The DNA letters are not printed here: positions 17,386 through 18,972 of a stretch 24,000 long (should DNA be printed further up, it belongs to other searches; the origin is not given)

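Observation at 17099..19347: Lipoprotein / 10-TM membrane protein / lipoprotein module chained to the CuMMO genes: candidate undescribed maturation or copper-supply system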

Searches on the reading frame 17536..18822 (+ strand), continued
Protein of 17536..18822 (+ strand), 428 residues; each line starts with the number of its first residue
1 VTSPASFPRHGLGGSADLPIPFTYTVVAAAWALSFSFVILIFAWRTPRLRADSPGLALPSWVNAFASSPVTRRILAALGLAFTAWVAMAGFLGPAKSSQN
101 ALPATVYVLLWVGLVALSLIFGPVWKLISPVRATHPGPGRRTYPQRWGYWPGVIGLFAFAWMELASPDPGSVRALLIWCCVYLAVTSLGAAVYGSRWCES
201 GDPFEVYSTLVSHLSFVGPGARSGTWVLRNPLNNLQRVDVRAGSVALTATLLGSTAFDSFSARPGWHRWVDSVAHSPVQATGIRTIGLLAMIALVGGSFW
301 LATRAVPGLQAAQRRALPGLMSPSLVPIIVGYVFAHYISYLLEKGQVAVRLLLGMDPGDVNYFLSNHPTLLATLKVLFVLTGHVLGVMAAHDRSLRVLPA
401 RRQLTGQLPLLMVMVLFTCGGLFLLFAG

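Call 45: search_solved_structures(query=A3, max_evalue=10, show_alignments=3)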
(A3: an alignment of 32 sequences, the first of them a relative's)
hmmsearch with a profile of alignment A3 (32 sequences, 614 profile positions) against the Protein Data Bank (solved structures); distinct sequences matched with E-value up to 10: 6.
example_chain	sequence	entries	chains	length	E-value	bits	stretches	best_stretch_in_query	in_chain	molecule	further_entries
3bn4_A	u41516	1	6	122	0.3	12.4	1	243-270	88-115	Carbon dioxide-concentrating mechanism protein ccmK homolog 1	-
6tg9_D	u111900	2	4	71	0.66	11.3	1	131-161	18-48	NAD-dependent formate dehydrogenase subunit delta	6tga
7vno_A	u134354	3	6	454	1.3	10.3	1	234-273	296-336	454aa long hypothetical 4-aminobutyrate aminotransferase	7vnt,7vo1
1s18_A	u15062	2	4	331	1.5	10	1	459-484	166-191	apyrase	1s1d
2h2n_A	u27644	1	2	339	1.6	10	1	459-484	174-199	Soluble calcium-activated nucleotidase 1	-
2h2u_A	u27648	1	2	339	1.6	10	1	459-484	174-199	Soluble calcium-activated nucleotidase 1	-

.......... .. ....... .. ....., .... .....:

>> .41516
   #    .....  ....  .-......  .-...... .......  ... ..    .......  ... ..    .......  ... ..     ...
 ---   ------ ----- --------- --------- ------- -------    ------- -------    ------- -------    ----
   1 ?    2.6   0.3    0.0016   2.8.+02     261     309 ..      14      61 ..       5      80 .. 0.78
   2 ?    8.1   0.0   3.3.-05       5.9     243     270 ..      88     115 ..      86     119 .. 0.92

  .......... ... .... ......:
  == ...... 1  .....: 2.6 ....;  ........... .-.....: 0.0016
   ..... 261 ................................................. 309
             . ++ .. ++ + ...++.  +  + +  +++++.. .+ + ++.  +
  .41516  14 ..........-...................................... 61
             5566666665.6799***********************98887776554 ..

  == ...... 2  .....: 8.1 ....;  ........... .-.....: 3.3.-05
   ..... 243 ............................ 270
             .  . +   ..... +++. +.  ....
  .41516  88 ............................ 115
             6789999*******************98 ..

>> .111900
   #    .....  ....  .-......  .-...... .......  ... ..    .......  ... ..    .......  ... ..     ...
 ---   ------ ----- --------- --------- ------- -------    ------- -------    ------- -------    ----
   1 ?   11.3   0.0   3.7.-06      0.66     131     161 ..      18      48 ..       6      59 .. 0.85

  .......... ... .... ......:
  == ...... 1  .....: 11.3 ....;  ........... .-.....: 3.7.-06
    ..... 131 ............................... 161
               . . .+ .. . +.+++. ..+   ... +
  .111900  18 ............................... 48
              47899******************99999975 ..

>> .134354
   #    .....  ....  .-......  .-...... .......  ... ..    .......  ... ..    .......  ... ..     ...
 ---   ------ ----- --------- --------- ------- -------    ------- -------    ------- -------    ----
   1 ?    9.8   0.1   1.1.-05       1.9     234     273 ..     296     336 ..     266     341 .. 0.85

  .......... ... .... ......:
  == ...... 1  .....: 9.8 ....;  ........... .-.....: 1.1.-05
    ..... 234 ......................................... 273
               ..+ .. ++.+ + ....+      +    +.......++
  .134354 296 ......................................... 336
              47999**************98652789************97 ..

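Call 50: search_protein_representatives(alignment_id=A1)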
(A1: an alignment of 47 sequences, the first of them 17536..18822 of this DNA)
Query: 47 sequences, 436 profile positions. Proteins with E-value up to 0.001 (for the whole library): 4122; up to 1e-10: 2483; up to 1e-30: 757. The best 150 are listed.
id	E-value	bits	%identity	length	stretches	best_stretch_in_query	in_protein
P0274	3.8e-174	596.2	-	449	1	5-436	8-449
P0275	3.4e-170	583.2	-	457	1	5-436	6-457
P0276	5.6e-144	496.8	-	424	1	6-435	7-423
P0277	4.5e-138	477.3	-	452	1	7-435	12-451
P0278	1.5e-137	475.6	-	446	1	6-435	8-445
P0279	1.2e-134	466.0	-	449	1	9-435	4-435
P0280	4.5e-134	464.1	-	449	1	6-434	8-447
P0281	9.5e-125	433.4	-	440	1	7-435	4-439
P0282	3.1e-122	425.1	-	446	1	5-435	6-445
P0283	6.5e-120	417.5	-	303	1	146-436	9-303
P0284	2.9e-109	382.4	-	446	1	8-435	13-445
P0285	2.2e-107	376.2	-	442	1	8-435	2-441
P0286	8.9e-107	374.2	-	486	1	109-435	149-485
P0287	3.1e-106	372.4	-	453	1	9-435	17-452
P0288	6.2e-106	371.4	-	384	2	148-326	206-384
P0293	4.1e-98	345.6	-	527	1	5-436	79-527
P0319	4.2e-84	299.5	-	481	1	5-434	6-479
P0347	5.3e-76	272.8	-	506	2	156-435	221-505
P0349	3.0e-75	270.3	-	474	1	7-343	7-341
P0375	5.4e-69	249.7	-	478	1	7-433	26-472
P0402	8.0e-63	229.3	-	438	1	8-435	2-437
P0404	1.1e-62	228.9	-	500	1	8-435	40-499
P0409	2.3e-62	227.8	-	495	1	9-434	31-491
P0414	6.4e-62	226.4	-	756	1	9-434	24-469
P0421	1.7e-60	221.7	-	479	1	7-434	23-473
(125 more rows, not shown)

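Call 51: search_protein_families(library=pfam, proteins=[P0414, P0293, P0347, P0404, P0409, P0286, P0319, P0349, P0421, P0375], max_evalue=0.1)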
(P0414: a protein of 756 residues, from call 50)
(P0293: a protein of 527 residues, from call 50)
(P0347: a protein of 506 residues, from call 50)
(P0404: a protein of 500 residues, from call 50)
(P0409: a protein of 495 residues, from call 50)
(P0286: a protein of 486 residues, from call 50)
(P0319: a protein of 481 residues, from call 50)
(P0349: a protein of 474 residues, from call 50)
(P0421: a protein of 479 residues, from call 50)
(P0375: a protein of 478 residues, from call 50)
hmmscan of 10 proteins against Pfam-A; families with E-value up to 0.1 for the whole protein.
P0414 (756 aa): 5 families
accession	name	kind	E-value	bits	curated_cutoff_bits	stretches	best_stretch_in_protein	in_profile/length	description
PF15902.12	Sortilin-Vps10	-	1.6e-10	40.8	33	2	582-687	6-123/446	Sortilin, neurotensin receptor 3,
PF02012.26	BNR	-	1.9e-05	24.4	27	0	582-591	3-12/12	BNR/Asp-box repeat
PF14870.12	PSII_BNR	-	4.7e-05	23.2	27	1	640-753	20-140/303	Photosynthesis system II assembly factor YCF48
PF15899.11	BNR_6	-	0.023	15.2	27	0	700-712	2-14/14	BNR-Asp box repeat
PF19755.4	DUF6242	-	0.024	14.9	29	0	656-709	162-217/217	Domain of unknown function (DUF6242)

P0293 (527 aa): 0 families

P0347 (506 aa): 2 families
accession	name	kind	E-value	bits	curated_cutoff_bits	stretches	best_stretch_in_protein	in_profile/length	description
PF04515.18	Choline_transpo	-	0.0017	18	26.9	1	341-411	237-310/326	Plasma-membrane choline transporter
PF25044.1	DUF7789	-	0.0027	18.1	25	1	350-407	44-95/129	Domain of unknown function (DUF7789)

P0404 (500 aa): 0 families

P0409 (495 aa): 0 families

P0286 (486 aa): 2 families
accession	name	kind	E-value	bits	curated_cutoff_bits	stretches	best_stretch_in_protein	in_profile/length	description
PF13462.12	Thioredoxin_4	-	5.1e-11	43.5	23.2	1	50-142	4-97/165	Thioredoxin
PF01323.26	DSBA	-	0.041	14.1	25.6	1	64-139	1-71/191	DSBA-like thioredoxin domain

P0319 (481 aa): 0 families

P0349 (474 aa): 0 families

P0421 (479 aa): 0 families

P0375 (478 aa): 0 families

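Call 53: find_encoding_contigs(protein=P0375, flank=6000, max_places=3)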
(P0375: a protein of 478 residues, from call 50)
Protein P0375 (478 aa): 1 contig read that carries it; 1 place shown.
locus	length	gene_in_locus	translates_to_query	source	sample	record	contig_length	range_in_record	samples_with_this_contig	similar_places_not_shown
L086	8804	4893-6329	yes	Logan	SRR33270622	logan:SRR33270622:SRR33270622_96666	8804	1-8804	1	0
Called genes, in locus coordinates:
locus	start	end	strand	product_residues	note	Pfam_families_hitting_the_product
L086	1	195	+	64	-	?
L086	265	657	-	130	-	-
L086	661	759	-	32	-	-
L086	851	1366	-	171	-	-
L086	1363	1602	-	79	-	-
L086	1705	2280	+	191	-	PF00440:TetR_N, PF21597:TetR_C_43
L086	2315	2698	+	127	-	-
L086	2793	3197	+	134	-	-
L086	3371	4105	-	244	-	PF01545:Cation_efflux (weak)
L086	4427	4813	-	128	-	-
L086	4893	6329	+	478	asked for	-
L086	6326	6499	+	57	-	-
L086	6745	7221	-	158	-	-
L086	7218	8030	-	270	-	PF09678:Caa3_CtaG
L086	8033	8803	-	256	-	?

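Call 54: find_encoding_contigs(protein=P0414, flank=6000, max_places=3)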
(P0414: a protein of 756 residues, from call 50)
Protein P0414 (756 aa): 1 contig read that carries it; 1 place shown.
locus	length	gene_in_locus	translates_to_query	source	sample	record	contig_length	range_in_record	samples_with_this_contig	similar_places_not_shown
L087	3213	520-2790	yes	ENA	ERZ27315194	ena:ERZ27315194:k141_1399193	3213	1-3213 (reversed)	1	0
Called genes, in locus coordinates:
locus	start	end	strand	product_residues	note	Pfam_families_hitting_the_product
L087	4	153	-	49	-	-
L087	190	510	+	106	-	-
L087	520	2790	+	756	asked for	PF02012:BNR (faint), PF15902:Sortilin-Vps10 (faint), PF25852:DUF6242_C (faint)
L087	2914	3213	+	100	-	?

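Call 59: find_encoding_contigs(protein=P0421, flank=7000, max_places=2)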
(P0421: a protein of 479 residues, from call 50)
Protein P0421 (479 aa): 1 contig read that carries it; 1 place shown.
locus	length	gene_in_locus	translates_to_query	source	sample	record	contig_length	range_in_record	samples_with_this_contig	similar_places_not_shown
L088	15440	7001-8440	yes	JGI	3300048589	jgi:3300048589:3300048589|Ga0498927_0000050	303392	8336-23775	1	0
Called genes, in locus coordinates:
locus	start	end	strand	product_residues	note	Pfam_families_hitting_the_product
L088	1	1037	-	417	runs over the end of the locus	PF01053:Cys_Met_Meta_PP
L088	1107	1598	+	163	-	PF13404:HTH_AsnC-type, PF13412:HTH_24, PF01037:AsnC_trans_reg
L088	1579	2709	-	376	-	PF04024:PspC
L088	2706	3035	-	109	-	PF03551:PadR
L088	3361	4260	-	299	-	PF08843:AbiEii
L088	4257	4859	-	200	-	PF13338:AbiEi_4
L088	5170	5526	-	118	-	PF01022:HTH_5, PF12802:MarR_2 (weak), PF12840:HTH_20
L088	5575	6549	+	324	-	PF04234:CopC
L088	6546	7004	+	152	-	-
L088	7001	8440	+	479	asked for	-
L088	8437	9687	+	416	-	PF05977:MFS_3, PF07690:MFS_1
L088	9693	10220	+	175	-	PF02311:AraC_binding (faint), PF07883:Cupin_2 (weak)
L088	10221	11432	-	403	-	PF07992:Pyr_redox_2 (weak)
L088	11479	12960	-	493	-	PF00106:adh_short, PF13561:adh_short_C2 (weak)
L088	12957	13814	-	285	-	PF02153:PDH_N, PF20463:PDH_C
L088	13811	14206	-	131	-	PF07736:CM_1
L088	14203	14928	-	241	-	-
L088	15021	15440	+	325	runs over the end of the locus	PF00005:ABC_tran, PF13304:AAA_21 (weak)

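Call 60: find_encoding_contigs(protein=P0402, flank=7000, max_places=2)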
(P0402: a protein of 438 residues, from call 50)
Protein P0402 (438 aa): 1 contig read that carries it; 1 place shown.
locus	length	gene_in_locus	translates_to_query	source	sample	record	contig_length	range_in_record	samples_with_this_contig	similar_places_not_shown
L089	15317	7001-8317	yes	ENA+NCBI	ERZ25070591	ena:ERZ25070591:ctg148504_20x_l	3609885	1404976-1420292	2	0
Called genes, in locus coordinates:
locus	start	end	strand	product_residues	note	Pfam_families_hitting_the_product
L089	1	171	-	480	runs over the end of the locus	-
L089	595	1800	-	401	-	PF02958:EcKL, PF01636:APH (weak)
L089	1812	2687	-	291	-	PF00296:Bac_luciferase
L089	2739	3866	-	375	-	PF08240:ADH_N (faint), PF00107:ADH_zinc_N (weak)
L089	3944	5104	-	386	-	PF02771:Acyl-CoA_dh_N, PF02770:Acyl-CoA_dh_M, PF00441:Acyl-CoA_dh_1, PF08028:Acyl-CoA_dh_2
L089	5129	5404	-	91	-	-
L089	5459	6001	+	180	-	-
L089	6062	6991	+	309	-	-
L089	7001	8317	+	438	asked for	-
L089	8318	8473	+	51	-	-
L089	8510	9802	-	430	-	PF06293:Kdo (weak), PF13224:DUF4032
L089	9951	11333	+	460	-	PF05697:Trigger_N, PF05698:Trigger_C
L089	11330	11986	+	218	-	PF00574:CLP_protease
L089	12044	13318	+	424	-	PF06689:zf-C4_ClpX, PF05496:RuvB_N (faint), PF00004:AAA, PF07724:AAA_2, PF07728:AAA_5 (weak), PF10431:ClpB_D2-small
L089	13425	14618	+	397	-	PF08245:Mur_ligase_M, PF02875:Mur_ligase_C, PF27239:FOL3_C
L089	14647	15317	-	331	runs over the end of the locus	-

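Call 61: find_encoding_contigs(protein=P0404, flank=7000, max_places=2)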
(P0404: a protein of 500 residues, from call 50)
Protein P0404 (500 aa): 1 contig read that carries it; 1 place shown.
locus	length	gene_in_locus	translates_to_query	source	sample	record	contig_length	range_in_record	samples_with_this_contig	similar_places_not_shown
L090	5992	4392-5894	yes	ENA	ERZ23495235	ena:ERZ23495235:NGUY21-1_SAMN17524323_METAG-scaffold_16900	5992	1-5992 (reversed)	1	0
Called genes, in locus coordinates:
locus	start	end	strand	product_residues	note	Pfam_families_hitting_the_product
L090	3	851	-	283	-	?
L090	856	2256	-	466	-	PF01820:Dala_Dala_lig_N, PF02222:ATP-grasp (weak), PF02786:CPSase_L_D2 (faint), PF07478:Dala_Dala_lig_C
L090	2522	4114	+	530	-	PF08245:Mur_ligase_M, PF02875:Mur_ligase_C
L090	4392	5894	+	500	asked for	-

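Call 78: search_protein_families(library=pfam, alignment_id=A6, max_evalue=0.00001)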
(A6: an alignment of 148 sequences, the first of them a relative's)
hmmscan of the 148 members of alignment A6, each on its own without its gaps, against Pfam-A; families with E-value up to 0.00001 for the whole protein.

A. member 1, L089:3343-3879:+ (178 aa): 0 families

B. families by the number of members that match (of 148 scanned): 79 families (the first 25 are shown)
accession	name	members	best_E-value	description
PF00072.30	Response_reg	3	4.6e-29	Response regulator receiver domain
PF00486.34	Trans_reg_C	3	8.3e-25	Transcriptional regulatory protein, C terminal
PF02630.20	SCO1-SenC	3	9e-25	SCO1/SenC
PF00578.27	AhpC-TSA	3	1.1e-09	AhpC/TSA family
PF09678.15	Caa3_CtaG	2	3.6e-50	Cytochrome c oxidase caa3 assembly factor (Caa3_CtaG)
PF01551.29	Peptidase_M23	2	3.6e-34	Peptidase family M23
PF01545.26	Cation_efflux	2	2.1e-33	Cation efflux family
PF00440.29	TetR_N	2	1.3e-14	Bacterial regulatory proteins, tetR family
PF01022.26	HTH_5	2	6.1e-11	Bacterial regulatory protein, arsR family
PF01738.24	DLH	2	6.1e-07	Dienelactone hydrolase family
PF00899.27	ThiF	1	1.9e-79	ThiF family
PF01458.23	SUFBD_core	1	5.8e-76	SUF system FeS cluster assembly, SufBD core domain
PF13224.11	DUF4032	1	3e-60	Domain of unknown function (DUF4032)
PF01904.24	DUF72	1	1.6e-53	Protein of unknown function DUF72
PF00106.31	adh_short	1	6e-48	short chain dehydrogenase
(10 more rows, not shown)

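Call 90: search_dna_similar(query=window:17536-18822:+, collection=plasmids, mode=protein, max_rows=40, rows=spread, max_evalue=0.001)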
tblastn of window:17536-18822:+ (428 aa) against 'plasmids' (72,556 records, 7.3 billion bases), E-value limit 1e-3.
Records with a match: 61; places in all: 63; records where one place covers at least 80% of the query: 40.
Best place of each record, by identity: 60-80% 2; <60% 59.
By first word of the organism name: Haladaptatus 8; Haloferax 8; Rhizobium 4; Sulfitobacter 4; Mycolicibacterium 3; Halomarina 3; Halorussus 3; Halobaculum 3; Rhodococcus 2; Mycobacterium 2; and 17 more.
By predicted mobility (MOB-suite, as given by PLSDB): non-mobilizable 53; mobilizable 8.
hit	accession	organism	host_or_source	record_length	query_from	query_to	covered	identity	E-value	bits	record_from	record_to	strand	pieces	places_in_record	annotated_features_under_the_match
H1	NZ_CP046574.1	Rhodococcus sp. WAY2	cell culture,bacterial consortium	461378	10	418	96%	64.1%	9e-166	523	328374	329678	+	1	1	hypothetical protein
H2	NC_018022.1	Mycolicibacterium chubuense NBB4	-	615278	10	419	96%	59.4%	1e-148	473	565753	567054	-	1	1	hypothetical protein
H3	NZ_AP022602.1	Mycobacterium gallinarum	-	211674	10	426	97%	48.8%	2e-109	361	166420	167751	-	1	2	hypothetical protein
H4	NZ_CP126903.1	Mycolicibacterium vanbaalenii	cell culture,soil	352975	1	418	98%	47.3%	7e-112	368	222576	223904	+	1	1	hypothetical protein (x2)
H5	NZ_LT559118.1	Nonomuraea gerenzanensis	-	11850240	10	417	95%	43.3%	1e-74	261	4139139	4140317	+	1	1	none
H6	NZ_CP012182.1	Pseudonocardia sp. EC080610-09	Apterostigma dentigerum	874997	4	427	99%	37.6%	2e-54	202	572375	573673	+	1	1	hypothetical protein (x2)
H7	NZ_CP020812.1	Mycobacterium dioxanotrophicus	Single cell,river sediment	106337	10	425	97%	34.1%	4e-63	227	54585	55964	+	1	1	hypothetical protein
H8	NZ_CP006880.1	Rhizobium gallicum bv. gallicum R602sp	Phaseolus vulgaris,whole ...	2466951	10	425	97%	26.6%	1e-19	99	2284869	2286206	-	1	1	record has no annotation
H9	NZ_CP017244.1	Rhizobium etli 8C-3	Phaseolus vulgaris,cell culture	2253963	10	425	97%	26.6%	8e-16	87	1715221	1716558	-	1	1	record has no annotation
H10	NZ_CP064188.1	Rhizobium sp. 007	Onobrychis viciifolia,cell culture,root ...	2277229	10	425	97%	25.9%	1e-17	93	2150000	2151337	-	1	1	none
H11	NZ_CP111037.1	Haladaptatus caseinilyticus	cell culture,sediment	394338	10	425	97%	25.3%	8e-15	84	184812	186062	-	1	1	hypothetical protein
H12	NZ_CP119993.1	Halomarina sp. PSR21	cell culture,saline soil from Tarim ...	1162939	10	425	97%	24.5%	1e-7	62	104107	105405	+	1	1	record has no annotation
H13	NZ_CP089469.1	Halobacterium noricense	cell culture,sediment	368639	57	425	86%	27.0%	1e-15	87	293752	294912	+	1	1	hypothetical protein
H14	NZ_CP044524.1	Halorussus halophilus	pure culture,marine solar saltern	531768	10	386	88%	26.1%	3e-6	57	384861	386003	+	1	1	hypothetical protein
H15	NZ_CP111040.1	Haladaptatus caseinilyticus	cell culture,sediment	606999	78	425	81%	28.2%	2e-20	101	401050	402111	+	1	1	hypothetical protein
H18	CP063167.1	Variovorax paradoxus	-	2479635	74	425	82%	27.0%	1e-11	75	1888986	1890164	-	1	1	hypothetical protein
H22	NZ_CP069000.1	Sulfitobacter mediterraneus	Skeletonema costatum,The surface ...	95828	69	425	83%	25.3%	4e-12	76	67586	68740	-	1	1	hypothetical protein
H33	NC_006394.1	Haloarcula marismortui ATCC 43049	-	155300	90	425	79%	25.7%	1e-12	77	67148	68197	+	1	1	hypothetical protein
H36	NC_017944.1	Haloferax mediterranei ATCC 33500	-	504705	86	425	79%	24.9%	2e-14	83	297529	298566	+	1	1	hypothetical protein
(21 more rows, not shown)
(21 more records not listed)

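Call 91: get_annotated_region(hit=H1, flank=9000)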
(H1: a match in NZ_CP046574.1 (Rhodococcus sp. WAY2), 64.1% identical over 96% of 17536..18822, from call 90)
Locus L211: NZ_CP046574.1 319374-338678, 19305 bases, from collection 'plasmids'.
description: Rhodococcus sp. WAY2 plasmid pRWAY02, complete sequence
organism: Rhodococcus sp. WAY2 (NCBI taxid 2663121)
taxonomy: Bacteria; Actinomycetota; Actinomycetes; Mycobacteriales; Nocardiaceae; Rhodococcus; Rhodococcus sp. WAY2
host: -; source: cell culture,bacterial consortium; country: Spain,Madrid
typing (MOB-suite, as given by PLSDB): mobilizable; replicon rep_cluster_313; relaxase MOBP,MOBP
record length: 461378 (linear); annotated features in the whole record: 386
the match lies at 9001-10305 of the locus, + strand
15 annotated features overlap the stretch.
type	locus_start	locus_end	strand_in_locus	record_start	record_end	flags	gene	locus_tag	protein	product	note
CDS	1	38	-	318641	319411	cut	-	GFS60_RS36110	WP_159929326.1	methane monooxygenase/ammonia monooxygenase subunit A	-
CDS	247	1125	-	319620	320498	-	-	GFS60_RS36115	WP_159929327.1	methane monooxygenase/ammonia monooxygenase subunit C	-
CDS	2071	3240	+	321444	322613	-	-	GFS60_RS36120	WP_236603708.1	IS110 family transposase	-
CDS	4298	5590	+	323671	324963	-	mdo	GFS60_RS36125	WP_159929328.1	NDMA-dependent methanol dehydrogenase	GO:0046170 - methanol catabolic process [Evidence IEA]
CDS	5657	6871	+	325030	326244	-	-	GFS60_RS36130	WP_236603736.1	MoxR family ATPase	-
CDS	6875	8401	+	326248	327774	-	-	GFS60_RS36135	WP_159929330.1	VWA domain-containing protein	-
CDS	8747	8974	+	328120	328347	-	-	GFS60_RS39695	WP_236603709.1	hypothetical protein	-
CDS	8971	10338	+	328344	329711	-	-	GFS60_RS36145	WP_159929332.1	hypothetical protein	-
CDS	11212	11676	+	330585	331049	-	-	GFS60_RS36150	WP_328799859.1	reverse transcriptase N-terminal domain-containing protein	-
CDS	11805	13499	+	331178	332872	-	istA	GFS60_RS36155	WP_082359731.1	IS21 family transposase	-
CDS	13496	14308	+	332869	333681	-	zapE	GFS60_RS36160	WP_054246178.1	AFG1/ZapE family ATPase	-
CDS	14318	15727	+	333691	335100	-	-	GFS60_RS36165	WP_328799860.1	reverse transcriptase domain-containing protein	-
CDS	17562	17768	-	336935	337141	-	-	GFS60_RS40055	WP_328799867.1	transposase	-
CDS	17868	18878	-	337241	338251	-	-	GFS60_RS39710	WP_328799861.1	transposase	-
CDS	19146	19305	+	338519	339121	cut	-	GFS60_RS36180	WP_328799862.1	group II intron maturase-specific domain-containing protein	-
